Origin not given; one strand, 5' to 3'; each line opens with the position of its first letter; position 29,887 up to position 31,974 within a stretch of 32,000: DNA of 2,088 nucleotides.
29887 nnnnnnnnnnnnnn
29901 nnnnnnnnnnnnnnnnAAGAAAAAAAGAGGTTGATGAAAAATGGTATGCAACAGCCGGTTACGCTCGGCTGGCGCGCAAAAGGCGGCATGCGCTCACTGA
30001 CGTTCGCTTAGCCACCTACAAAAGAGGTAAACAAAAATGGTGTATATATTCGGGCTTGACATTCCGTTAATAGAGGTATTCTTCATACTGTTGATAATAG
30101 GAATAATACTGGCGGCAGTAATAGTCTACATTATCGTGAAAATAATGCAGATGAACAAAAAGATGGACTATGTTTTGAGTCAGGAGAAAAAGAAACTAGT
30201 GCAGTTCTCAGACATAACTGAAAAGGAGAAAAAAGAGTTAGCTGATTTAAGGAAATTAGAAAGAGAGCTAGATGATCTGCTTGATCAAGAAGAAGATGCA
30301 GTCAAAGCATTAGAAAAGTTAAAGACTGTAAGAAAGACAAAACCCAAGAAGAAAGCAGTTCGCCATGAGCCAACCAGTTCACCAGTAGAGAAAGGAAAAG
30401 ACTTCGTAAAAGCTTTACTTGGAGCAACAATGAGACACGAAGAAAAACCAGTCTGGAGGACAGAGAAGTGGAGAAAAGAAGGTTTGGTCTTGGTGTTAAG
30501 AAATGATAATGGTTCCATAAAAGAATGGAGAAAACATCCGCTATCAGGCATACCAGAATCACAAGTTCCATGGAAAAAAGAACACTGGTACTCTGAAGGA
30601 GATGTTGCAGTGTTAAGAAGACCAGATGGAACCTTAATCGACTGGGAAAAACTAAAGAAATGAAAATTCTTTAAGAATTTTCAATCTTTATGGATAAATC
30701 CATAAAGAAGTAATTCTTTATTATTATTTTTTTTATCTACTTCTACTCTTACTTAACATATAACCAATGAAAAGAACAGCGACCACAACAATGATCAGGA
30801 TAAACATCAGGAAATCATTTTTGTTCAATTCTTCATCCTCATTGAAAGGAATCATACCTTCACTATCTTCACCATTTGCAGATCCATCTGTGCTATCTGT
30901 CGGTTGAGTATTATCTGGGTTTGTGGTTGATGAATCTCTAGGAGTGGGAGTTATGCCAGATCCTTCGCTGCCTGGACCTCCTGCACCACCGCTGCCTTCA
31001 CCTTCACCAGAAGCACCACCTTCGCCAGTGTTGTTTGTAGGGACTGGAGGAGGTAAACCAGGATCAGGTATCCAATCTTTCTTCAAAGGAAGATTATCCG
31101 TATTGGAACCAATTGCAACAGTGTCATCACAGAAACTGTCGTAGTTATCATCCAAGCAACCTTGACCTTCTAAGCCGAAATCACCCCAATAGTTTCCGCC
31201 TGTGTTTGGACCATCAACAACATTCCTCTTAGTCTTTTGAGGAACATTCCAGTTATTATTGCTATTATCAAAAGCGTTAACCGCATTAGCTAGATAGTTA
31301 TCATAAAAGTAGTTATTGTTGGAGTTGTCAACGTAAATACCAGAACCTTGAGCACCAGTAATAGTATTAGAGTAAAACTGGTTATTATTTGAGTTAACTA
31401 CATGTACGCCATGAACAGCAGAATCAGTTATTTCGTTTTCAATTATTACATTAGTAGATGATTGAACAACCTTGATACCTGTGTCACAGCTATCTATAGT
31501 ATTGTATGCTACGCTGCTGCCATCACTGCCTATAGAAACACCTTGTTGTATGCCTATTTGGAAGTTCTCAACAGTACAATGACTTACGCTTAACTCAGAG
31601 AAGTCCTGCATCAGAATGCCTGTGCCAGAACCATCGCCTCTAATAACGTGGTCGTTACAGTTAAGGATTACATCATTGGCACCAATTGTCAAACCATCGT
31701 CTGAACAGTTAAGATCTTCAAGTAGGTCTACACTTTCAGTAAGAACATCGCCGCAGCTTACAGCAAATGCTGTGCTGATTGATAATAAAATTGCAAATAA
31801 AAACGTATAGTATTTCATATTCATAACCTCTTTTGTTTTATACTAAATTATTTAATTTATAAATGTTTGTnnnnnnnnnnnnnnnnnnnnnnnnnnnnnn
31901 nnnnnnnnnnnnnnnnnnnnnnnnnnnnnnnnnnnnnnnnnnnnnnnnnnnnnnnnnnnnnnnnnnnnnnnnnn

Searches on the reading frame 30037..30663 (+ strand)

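Call 27: search_protein_families(library=pfam, proteins=[window:30037-30663:+], max_evalue=0.001)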
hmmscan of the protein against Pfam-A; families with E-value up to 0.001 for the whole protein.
window:30037-30663:+ (208 aa): 0 families

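Call 28: search_protein_families(library=ncbifam, proteins=[window:30037-30663:+], max_evalue=0.1)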
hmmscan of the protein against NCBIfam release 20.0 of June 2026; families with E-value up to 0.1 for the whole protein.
window:30037-30663:+ (208 aa): 7 families
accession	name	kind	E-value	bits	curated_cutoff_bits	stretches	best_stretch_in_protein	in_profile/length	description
TIGR02978.1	phageshock_pspC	equivalog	0.00015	21.7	104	1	4-89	23-107/121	envelope stress response membrane protein PspC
NF046001.1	SecDF_plasm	equivalog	0.0019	16.3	500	1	9-65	479-528/878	protein translocase subunit SecDF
TIGR00860.1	LIC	subfamily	0.0029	16.4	280.2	1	9-109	303-395/462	cation transporter family protein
TIGR02872.1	spore_ytvI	equivalog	0.0032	16.9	198.15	1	12-92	57-139/341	sporulation integral membrane protein YtvI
NF008644.1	PRK11637.1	equivalog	0.0088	15.1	270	1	35-120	159-247/385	murein hydrolase activator EnvC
NF037998.2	RND_1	equivalog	0.019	12.6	400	1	16-106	581-666/1237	protein translocase SecDF, variant type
NF049989.1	CD0519_CD1768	subfamily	0.072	11.6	300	1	13-87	153-226/378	CD0519/CD1768 family membrane protein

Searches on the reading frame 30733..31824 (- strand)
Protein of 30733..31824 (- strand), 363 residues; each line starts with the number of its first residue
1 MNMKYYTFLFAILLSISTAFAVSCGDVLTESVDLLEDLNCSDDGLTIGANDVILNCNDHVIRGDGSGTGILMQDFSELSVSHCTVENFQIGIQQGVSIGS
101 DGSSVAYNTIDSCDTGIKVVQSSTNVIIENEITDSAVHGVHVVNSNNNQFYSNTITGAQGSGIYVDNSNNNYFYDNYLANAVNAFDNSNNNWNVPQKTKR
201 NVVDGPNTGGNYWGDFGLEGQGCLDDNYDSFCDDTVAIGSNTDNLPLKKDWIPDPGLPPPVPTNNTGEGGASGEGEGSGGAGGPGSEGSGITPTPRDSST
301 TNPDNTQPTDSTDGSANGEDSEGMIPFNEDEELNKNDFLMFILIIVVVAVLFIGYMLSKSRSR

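Call 27: search_protein_families(library=pfam, proteins=[window:30733-31824:-], max_evalue=0.001)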
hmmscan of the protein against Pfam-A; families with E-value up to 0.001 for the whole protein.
window:30733-31824:- (363 aa): 2 families
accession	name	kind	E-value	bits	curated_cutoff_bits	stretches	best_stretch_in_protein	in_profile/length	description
PF05048.19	NosD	-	2.8e-23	82.9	23.6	1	53-216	43-210/212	Periplasmic copper-binding protein (NosD)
PF13229.12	Beta_helix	-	1.6e-11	44.5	25.9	1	61-192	21-149/158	Right handed beta helix region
